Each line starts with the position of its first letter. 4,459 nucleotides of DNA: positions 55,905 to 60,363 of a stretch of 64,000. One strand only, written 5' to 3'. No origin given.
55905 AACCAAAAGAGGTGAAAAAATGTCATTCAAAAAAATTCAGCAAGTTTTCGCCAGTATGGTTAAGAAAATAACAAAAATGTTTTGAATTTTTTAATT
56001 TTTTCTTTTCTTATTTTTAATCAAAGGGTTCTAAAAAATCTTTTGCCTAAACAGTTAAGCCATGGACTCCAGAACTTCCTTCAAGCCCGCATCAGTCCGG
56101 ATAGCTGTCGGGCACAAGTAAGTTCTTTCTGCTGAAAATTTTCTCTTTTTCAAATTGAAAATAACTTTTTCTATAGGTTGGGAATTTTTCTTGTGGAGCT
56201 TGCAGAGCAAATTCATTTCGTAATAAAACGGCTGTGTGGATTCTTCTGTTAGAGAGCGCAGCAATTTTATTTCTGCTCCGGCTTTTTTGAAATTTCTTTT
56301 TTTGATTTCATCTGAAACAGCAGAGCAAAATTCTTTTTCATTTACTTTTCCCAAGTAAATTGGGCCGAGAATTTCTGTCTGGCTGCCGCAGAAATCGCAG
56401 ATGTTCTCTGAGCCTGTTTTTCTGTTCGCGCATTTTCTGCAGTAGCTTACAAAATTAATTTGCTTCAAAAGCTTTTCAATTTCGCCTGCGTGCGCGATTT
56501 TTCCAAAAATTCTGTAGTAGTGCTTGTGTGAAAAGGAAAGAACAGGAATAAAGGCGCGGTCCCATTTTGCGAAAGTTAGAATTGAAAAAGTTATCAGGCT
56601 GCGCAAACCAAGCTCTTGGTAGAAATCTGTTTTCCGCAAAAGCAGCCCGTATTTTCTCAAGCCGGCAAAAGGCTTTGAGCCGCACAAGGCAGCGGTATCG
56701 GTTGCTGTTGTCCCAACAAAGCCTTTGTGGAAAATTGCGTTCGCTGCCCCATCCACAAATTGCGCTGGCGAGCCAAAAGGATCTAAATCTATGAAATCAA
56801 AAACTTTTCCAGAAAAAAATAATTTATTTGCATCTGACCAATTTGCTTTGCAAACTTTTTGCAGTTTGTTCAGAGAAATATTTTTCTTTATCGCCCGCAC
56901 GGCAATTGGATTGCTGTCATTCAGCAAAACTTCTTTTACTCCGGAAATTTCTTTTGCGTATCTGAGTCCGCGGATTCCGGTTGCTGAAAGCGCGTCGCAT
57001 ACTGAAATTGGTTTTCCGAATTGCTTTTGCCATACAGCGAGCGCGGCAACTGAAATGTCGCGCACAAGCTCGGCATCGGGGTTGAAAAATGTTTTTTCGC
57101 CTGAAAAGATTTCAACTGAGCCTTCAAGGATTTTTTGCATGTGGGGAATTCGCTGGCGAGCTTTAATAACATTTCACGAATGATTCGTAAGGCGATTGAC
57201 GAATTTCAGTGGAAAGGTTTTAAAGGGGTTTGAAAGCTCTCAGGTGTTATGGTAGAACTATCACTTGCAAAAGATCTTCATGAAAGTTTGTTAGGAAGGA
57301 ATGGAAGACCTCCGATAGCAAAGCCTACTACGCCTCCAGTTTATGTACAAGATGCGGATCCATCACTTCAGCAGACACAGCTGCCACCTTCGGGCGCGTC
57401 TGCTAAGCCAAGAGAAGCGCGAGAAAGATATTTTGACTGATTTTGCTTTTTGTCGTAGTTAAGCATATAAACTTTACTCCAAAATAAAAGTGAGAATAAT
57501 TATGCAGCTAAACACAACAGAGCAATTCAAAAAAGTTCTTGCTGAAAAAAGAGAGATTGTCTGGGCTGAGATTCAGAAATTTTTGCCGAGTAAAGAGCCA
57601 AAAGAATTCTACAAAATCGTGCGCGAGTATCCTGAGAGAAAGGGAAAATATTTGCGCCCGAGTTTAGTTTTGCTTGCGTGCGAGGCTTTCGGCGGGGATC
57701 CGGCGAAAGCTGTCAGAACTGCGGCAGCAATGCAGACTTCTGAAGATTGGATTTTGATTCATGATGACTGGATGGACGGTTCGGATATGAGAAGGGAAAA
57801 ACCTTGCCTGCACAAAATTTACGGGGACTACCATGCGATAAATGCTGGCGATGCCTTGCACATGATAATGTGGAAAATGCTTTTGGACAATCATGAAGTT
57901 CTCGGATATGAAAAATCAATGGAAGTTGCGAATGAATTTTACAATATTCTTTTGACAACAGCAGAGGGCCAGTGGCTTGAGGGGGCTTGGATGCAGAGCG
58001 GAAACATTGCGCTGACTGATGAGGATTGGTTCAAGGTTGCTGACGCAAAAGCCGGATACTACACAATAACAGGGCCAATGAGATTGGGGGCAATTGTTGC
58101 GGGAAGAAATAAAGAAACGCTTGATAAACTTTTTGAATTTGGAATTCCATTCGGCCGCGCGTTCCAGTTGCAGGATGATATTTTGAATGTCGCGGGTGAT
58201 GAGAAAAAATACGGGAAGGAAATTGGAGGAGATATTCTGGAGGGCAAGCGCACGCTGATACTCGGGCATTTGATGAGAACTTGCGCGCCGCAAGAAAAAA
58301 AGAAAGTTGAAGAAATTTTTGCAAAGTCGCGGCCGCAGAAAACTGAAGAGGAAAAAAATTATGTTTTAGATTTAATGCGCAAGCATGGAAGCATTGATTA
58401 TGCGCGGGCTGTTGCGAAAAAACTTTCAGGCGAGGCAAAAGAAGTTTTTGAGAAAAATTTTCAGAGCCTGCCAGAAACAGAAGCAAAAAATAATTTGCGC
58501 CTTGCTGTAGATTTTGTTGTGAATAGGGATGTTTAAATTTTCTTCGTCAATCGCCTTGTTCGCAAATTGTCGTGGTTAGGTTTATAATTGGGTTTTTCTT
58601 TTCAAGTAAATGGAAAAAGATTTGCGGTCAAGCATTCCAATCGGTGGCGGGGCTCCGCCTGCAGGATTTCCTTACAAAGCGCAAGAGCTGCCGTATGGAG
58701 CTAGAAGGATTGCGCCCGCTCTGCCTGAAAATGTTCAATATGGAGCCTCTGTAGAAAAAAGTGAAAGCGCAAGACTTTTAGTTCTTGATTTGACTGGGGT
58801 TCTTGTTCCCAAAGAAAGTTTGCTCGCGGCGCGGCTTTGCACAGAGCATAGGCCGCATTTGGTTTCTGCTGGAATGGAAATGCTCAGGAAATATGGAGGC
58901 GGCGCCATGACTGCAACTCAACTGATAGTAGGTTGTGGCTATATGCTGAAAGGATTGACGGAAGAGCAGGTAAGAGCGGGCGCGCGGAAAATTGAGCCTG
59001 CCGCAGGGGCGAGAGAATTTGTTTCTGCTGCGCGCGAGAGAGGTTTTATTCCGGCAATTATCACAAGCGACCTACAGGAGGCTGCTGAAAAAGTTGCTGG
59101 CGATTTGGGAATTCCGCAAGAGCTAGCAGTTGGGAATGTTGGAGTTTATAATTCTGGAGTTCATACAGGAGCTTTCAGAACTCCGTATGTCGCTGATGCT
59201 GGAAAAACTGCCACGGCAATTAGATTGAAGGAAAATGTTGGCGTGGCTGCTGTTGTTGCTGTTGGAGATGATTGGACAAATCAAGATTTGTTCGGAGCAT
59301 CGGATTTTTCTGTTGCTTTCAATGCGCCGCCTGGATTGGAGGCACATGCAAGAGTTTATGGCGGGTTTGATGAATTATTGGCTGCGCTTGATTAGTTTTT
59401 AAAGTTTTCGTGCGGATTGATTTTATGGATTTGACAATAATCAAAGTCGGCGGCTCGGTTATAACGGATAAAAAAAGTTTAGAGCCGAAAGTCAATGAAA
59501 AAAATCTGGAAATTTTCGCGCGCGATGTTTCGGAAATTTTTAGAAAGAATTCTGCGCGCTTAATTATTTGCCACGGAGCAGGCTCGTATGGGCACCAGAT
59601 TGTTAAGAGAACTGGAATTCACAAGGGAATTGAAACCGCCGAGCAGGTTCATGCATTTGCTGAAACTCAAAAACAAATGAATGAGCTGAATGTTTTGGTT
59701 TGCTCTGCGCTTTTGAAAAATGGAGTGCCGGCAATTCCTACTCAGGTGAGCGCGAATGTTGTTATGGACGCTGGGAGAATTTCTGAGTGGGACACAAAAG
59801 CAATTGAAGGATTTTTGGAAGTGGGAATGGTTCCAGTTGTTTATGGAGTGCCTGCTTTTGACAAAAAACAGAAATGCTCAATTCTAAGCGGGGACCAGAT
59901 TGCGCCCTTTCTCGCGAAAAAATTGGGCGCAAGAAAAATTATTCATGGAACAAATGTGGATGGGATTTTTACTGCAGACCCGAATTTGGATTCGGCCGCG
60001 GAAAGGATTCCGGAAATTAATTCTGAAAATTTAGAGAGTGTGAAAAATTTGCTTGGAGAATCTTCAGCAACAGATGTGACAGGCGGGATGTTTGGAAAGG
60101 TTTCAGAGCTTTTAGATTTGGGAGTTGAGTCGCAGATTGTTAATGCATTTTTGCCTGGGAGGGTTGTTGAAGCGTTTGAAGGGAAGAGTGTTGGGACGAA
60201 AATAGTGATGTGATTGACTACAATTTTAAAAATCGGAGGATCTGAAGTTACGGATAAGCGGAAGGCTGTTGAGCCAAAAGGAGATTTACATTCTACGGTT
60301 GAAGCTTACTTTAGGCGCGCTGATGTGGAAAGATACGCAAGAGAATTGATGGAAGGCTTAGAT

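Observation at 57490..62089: Compact isoprenoid-precursor cluster: GGPP synthase, HAD-like protein, IPK, a second IPK-like kinase, and a Nudix::IDI1 fusion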

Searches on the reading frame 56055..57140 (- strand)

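Call 3: search_protein_families(library=pfam, proteins=[window:56055-57140:-], max_evalue=0.01)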
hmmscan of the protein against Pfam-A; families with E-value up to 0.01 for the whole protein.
window:56055-57140:- (361 aa): 2 families
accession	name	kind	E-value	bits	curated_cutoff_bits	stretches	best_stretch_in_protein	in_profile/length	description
PF02005.22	TRM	-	1.1e-96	324.7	27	1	10-360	13-375/376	N2,N2-dimethylguanosine tRNA methyltransferase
PF02475.24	TRM5-TYW2_MTfase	-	1.4e-05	25.5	28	1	66-162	58-153/164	TRM5/TYW2 methyltransferase domain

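Call 4: search_protein_families(library=ncbifam, proteins=[window:56055-57140:-], max_evalue=0.01)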
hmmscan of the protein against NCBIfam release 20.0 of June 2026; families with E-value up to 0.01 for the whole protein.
window:56055-57140:- (361 aa): 3 families
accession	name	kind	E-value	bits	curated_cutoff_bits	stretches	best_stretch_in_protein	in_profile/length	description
TIGR00308.1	TRM1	equivalog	6.1e-94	315.5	280.65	1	6-360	3-368/375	tRNA (guanine(10)-N(2))-dimethyltransferase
NF003331.0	PRK04338.1-7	equivalog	6e-71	239.2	560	1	17-359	34-371/376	tRNA (guanine(26)-N(2))-dimethyltransferase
NF003327.0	PRK04338.1-1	equivalog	1e-67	228.6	568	1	13-359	22-367/373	tRNA (guanine(26)-N(2))-dimethyltransferase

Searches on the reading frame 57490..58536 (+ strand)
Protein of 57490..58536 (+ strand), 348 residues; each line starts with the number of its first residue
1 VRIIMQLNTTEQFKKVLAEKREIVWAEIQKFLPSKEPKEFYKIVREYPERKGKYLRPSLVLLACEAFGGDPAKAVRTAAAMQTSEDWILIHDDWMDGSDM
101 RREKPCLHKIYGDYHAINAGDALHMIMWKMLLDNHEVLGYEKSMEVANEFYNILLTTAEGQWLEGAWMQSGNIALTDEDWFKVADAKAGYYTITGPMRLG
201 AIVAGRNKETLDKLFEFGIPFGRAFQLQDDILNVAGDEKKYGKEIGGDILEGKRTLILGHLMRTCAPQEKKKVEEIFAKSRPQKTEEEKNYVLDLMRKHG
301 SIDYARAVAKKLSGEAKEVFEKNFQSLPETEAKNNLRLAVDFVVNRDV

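Call 3: search_protein_families(library=pfam, proteins=[window:57490-58536:+], max_evalue=0.01)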
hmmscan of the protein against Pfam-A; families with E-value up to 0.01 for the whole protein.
window:57490-58536:+ (348 aa): 1 family
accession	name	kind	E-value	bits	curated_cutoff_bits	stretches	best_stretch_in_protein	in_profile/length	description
PF00348.22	polyprenyl_synt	-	5.4e-57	193.3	27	1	38-293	2-248/251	Polyprenyl synthetase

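Call 4: search_protein_families(library=ncbifam, proteins=[window:57490-58536:+], max_evalue=0.01)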
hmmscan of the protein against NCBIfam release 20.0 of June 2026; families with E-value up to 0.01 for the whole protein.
window:57490-58536:+ (348 aa): 16 families
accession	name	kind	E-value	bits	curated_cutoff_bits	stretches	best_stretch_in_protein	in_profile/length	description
NF040698.1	IdsA_Meth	equivalog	1.7e-62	211.5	468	1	14-347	4-327/328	short chain isoprenyl diphosphate synthase IdsA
NF041169.1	f2_encap_cargo4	exception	6.8e-53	180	450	1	49-347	47-333/334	family 2 encapsulin nanocompartment cargo protein polyprenyl transferase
NF041003.1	GGPP_syn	equivalog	4.5e-51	173.9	500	1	23-346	12-324/326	geranylgeranyl diphosphate synthase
NF040789.2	gerfarn_diphsyn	equivalog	1.5e-45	155.9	560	1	10-347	4-344/345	geranylfarnesyl diphosphate synthase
NF045485.1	FPPsyn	subfamily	4.6e-36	124.4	275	1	21-290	5-274/288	farnesyl diphosphate synthase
NF008140.0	PRK10888.1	equivalog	5.3e-31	108.1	412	1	52-347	44-322/323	octaprenyl diphosphate synthase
NF045685.1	GGPPSynCrtE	equivalog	3.2e-30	105.2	460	1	13-256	3-247/293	geranylgeranyl diphosphate synthase CrtE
NF045549.1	GGPPsyn_IdsB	equivalog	9e-29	100.6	475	1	50-312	63-317/346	geranylgeranyl diphosphate synthase IdsB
TIGR02748.1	GerC3_HepT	equivalog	2.5e-27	95.8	456.55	1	46-346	37-317/319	heptaprenyl diphosphate synthase component II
NF045628.1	HxpDPsynlarge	equivalog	1.1e-26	93.6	500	1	51-337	34-300/311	hexaprenyl-diphosphate synthase large subunit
NF042417.1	NPPPS_Mycobact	equivalog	5.6e-25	88.1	600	1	51-346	55-333/335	nonaprenyl/(2E,6E)-farnesyl/geranylgeranyl diphosphat synthase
TIGR02749.1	prenyl_cyano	equivalog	1.7e-24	86.4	383.2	1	21-346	14-320/322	solanesyl diphosphate synthase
NF007877.0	PRK10581.1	equivalog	2.2e-22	79.6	321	1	52-257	44-251/299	(2E,6E)-farnesyl diphosphate synthase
NF042416.1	GFPPS_Mycobact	equivalog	1.6e-21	76.7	600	2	160-288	167-293/350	bifunctional (2E,6E)-farnesyl/geranyl diphosphate synthase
NF040627.1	GFPS_Meth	equivalog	1.4e-14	54.3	600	1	22-235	10-215/285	geranylfarnesyl diphosphate synthase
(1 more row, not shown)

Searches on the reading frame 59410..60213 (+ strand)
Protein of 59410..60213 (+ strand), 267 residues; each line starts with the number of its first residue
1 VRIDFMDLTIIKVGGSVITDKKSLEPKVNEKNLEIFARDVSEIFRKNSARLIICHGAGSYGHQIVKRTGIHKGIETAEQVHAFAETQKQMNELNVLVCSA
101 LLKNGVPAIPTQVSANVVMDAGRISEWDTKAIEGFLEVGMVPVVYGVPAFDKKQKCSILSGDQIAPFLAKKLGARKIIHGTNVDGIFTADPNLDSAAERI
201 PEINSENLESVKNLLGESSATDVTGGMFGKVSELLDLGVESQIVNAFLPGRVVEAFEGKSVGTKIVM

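Call 3: search_protein_families(library=pfam, proteins=[window:59410-60213:+], max_evalue=0.01)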
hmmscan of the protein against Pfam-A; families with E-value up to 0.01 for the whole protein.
window:59410-60213:+ (267 aa): 1 family
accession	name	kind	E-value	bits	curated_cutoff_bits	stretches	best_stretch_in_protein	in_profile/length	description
PF00696.33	AA_kinase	-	9.8e-42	143.7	24.9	1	8-240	2-225/234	Amino acid kinase family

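Call 4: search_protein_families(library=ncbifam, proteins=[window:59410-60213:+], max_evalue=0.01)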
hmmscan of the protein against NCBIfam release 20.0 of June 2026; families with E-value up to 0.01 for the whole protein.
window:59410-60213:+ (267 aa): 29 families (the best 25 are shown)
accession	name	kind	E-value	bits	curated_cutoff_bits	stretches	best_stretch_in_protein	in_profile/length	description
NF040647.1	IPPK_Arch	equivalog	1.8e-69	233.9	120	1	10-265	2-259/259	isopentenyl phosphate kinase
NF000338.1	fomA_AB016934.1.gene6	equivalog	1.4e-16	60.4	550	1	7-235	4-221/266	fosfomycin resistance kinase FomA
TIGR00761.1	argB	equivalog_domain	4.2e-16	59.2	151.3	1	9-236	2-220/231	acetylglutamate kinase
TIGR01027.1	proB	equivalog_domain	6.4e-12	45.3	186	1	10-265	4-251/363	glutamate 5-kinase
TIGR02076.1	pyrH_arch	equivalog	3.2e-11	43.3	158.05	1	160-213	117-170/222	UMP kinase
NF000122.1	485965_fosC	equivalog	4.5e-10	39.9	350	1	101-244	17-157/182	fosfomycin resistance kinase FosC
TIGR00657.1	asp_kinases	subfamily_domain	9.1e-10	38.2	208.7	1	119-206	149-239/442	aspartate kinase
TIGR00656.1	asp_kin_monofn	equivalog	1.7e-09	37.2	402.25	1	96-206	86-205/407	aspartate kinase, monofunctional class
NF010659.0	PRK14058.1-1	equivalog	6.3e-09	35.3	223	1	121-217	132-224/267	[LysW]-aminoadipate kinase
NF005155.0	PRK06635.1-4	equivalog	2.3e-08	33.4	346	1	112-208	101-200/407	aspartate kinase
NF010662.0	PRK14058.1-4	equivalog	1.5e-07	30.9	194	1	121-194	130-203/264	[LysW]-aminoadipate/[LysW]-glutamate kinase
TIGR02075.1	pyrH_bact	equivalog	1.6e-07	31.2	243.9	1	10-206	5-183/233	UMP kinase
NF005159.0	PRK06635.2-3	equivalog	1.7e-07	30.6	379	1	113-209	110-208/406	aspartate kinase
NF005156.0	PRK06635.1-5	equivalog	5.5e-07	28.7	594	1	113-214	102-206/411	aspartate kinase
NF006459.0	PRK08841.1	equivalog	1.4e-06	27.6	535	1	113-210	104-204/395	aspartate kinase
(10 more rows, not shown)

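Call 45: search_solved_structures(query=window:59410-60213:+, max_evalue=0.001, show_alignments=5)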
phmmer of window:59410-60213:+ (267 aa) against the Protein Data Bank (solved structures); distinct sequences matched with E-value up to 0.001: 35.
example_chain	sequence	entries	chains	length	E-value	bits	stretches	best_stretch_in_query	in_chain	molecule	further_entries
3ll9_A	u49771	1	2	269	2.8e-50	174.5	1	8-265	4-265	Isopentenyl phosphate kinase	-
7n9d_A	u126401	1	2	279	1.1e-34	123.5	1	8-262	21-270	Isopentenyl phosphate kinase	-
7lnt_A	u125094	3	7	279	1.5e-34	123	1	8-262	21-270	Isopentenyl phosphate kinase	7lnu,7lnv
7lnw_A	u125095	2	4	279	7.4e-34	120.7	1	8-262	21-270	Isopentenyl phosphate kinase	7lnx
8u0k_A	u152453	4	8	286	7.4e-31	110.9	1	8-265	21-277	Isopentenyl phosphate kinase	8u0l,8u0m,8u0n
3k4o_A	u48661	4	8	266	3.2e-29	105.5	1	8-265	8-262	isopentenyl phosphate kinase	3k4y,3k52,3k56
3lkk_A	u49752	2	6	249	2.5e-15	60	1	7-237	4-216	Gamma-glutamyl kinase related protein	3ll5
3d40_A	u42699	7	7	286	2.1e-13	53.8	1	7-235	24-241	FomA protein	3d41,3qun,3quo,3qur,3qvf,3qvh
2ij9_A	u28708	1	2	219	4.4e-06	29.8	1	162-265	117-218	Uridylate kinase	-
2w21_A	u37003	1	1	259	8.3e-06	28.9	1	133-263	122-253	GLUTAMATE 5-KINASE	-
3wwm_A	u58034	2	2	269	1.1e-05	28.4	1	122-209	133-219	Putative acetylglutamate kinase-like protein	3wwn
3u6u_A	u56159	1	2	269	1.2e-05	28.4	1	122-208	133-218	Putative acetylglutamate kinase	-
8zpj_A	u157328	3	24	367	2.6e-05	27.2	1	133-263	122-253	Glutamate 5-kinase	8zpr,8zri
2j5t_A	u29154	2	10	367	2.6e-05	27.2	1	133-263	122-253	GLUTAMATE 5-KINASE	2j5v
5yei_C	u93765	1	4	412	2.7e-05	27.2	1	95-212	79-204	Aspartokinase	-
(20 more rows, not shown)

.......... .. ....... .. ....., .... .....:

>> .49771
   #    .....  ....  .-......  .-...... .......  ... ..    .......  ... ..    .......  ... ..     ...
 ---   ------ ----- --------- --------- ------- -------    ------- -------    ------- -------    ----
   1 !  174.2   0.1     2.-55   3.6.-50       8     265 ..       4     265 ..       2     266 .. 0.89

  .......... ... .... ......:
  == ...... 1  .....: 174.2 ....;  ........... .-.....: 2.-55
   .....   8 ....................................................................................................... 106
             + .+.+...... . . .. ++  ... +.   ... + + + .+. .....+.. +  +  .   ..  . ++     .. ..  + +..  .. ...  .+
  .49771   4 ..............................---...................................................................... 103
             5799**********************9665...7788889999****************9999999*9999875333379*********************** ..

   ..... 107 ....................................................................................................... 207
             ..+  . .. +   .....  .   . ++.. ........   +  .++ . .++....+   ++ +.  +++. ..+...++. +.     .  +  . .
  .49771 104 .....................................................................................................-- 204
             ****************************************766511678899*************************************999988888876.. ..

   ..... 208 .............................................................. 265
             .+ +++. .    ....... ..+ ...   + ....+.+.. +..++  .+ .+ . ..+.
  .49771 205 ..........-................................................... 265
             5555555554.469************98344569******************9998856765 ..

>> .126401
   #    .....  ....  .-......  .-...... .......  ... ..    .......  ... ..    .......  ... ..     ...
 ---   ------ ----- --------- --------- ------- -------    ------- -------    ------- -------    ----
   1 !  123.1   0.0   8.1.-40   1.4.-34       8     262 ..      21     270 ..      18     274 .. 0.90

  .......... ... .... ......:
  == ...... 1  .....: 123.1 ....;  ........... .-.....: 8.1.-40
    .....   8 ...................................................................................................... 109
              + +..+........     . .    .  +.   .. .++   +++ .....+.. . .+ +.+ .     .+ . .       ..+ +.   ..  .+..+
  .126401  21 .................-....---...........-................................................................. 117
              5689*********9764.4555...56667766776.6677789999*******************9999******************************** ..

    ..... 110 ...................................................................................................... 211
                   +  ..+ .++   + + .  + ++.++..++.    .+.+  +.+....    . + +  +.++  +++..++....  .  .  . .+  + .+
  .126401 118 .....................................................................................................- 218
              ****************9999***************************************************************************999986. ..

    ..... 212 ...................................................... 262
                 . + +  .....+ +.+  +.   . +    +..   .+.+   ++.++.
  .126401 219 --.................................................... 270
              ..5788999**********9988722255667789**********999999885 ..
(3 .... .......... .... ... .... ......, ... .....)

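Call 112: find_related_loci(query=window:59410-60213:+, collection=genome_contigs, flank=5000)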
Query window:59410-60213:+ (267 aa) in genome_contigs; peptide patterns used: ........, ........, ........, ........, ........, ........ (x = any residue, [..] = any of these).
142 stretches matched a pattern; 9 encode a relative of the query (tblastn E <= 1e-3); 9 distinct loci.
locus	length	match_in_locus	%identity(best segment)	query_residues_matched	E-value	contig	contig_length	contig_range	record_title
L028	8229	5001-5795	59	1-266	3e-101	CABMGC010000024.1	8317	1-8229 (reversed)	uncultured archaeon isolate LFW-125_1 genome assembly, contig: LFW1251_30, whole genome shotgun sequence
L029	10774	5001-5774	59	7-259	4e-99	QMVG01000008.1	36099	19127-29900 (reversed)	MAG: Candidatus Micrarchaeota archaeon isolate B47_G15 B47_Guay15_scaffold_00068, whole genome shotgun sequence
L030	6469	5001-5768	39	10-265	2e-53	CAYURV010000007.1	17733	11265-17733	MAG TPA_asm: uncultured Candidatus Bathyarchaeia archaeon isolate binchicken_co318_131 genome assembly, contig: NODE_161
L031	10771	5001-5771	38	9-266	2e-52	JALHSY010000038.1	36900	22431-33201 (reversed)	MAG: Candidatus Bathyarchaeota archaeon isolate PFL10 seq_325102, whole genome shotgun sequence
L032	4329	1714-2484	37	9-266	4e-50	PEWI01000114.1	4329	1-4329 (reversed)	MAG: Candidatus Bathyarchaeota archaeon CG07_land_8_20_14_0_80_47_9 CG07_land_8_20_14_0.80_scaffold_19327_c, whole genom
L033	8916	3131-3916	37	7-265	2e-48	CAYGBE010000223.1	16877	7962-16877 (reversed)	MAG TPA_asm: uncultured archaeon isolate ERP108616_co1_335 genome assembly, contig: k119_229354, whole genome shotgun se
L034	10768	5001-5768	38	10-266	4e-48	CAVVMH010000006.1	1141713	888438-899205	MAG: Candidatus Bathyarchaeota archaeon isolate MFD00709.bin.2.105 genome assembly, contig: contig_23296, whole genome s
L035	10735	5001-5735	35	5-246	2e-41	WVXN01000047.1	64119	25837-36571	MAG: Candidatus Aenigmatarchaeota archaeon isolate CS1-C013 C_merged_R1_(paired)_contig_2873, whole genome shotgun seque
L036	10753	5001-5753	37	6-265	3e-38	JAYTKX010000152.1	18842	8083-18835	MAG: Methanobacteriota archaeon isolate GFS_3223 GFS_3223_151, whole genome shotgun sequence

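Call 115: search_protein_families(library=ncbifam, proteins=[L033:3930-4463:+, L033:4556-5584:+, L033:5694-7091:+, L033:938-1705:+], max_evalue=0.00001)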
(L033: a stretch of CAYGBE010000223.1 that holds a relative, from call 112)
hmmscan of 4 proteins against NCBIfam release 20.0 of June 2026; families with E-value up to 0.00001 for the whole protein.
L033:3930-4463:+ (177 aa): 4 families
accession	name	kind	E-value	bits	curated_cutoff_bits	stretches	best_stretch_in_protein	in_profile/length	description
NF011922.0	PRK15393.1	equivalog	7.6e-22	77.8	152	1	5-143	10-148/182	NUDIX hydrolase YfcD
TIGR02150.1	IPP_isom_1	equivalog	3e-20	72.7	105.8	1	10-158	3-156/159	isopentenyl-diphosphate delta-isomerase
NF002995.0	PRK03759.1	equivalog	4.1e-18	65.7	127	1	5-159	6-167/185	isopentenyl-diphosphate Delta-isomerase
NF041653.1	Nud_hyd_Meth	equivalog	1.7e-17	63.7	300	1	7-165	1-161/170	Nudix hydrolase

L033:4556-5584:+ (342 aa): 8 families
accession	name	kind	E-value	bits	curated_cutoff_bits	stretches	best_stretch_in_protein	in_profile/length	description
TIGR02151.1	IPP_isom_2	equivalog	1.4e-113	379.3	281.3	1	5-329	1-337/338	type 2 isopentenyl-diphosphate Delta-isomerase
NF008398.0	PRK11197.1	subfamily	1e-18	67.3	376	1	252-327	301-376/381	L-lactate dehydrogenase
NF033901.1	L_lactate_LldD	exception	3.9e-17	62.3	550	1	250-324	299-373/377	FMN-dependent L-lactate dehydrogenase LldD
TIGR02708.1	L_lactate_ox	equivalog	6.7e-13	48.4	645.5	1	252-325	284-357/367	L-lactate oxidase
NF003966.0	PRK05458.1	equivalog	5.2e-10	39.1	344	0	252-283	203-234/327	GMP reductase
TIGR01306.1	GMP_reduct_2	equivalog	6.8e-09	35.7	465.65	0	252-280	199-227/321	GMP reductase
TIGR03966.1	actino_HemFlav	equivalog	2.9e-08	32.8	470.85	1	254-329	305-380/385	pre-mycofactocin synthase MftD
NF005741.0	PRK07565.1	subfamily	6.4e-06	25.5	303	0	243-322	232-303/335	dihydroorotate dehydrogenase-like protein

L033:5694-7091:+ (465 aa): 5 families
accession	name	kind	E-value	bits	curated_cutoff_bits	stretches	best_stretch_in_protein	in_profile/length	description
NF041302.1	HMG_CoAsyn_Halo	equivalog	2.2e-73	247.8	800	1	31-461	19-441/443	hydroxymethylglutaryl-CoA synthase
TIGR01835.1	HMG-CoA-S_prok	equivalog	4.3e-64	216.7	360.35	2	9-282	2-246/382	hydroxymethylglutaryl-CoA synthase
TIGR01833.1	HMG-CoA-S_euk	equivalog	1.4e-49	169.4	286.2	1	9-432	6-417/457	hydroxymethylglutaryl-CoA synthase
NF003274.0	PRK04262.1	equivalog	1.8e-11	43.7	244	1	49-276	36-244/347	hydroxymethylglutaryl-CoA synthase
TIGR00748.1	HMG_CoA_syn_Arc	equivalog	2.9e-06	26.8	353.35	1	50-277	36-244/345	hydroxymethylglutaryl-CoA synthase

L033:938-1705:+ (255 aa): 4 families
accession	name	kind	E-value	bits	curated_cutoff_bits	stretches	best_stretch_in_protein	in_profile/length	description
NF041141.1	tran_reg_TrmBL2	equivalog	5.5e-21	75.3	530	1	9-251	9-262/264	HTH-type transcriptional regulator TrmBL2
NF047390.1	TransRegTrmBL1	equivalog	1.7e-13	50.3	650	1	2-159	3-153/341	HTH-type sugar sensing transcriptional regulator TrmBL1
NF040851.1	tran_reg_TrmB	equivalog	3.3e-12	46.2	600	1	3-216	5-201/338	HTH-type sugar-sensing transcriptional regulator TrmB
NF047392.1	TransRegTrmBHalo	equivalog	1e-08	34.6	500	1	11-81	15-84/349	HTH-type sugar sensing transcriptional regulator TrmB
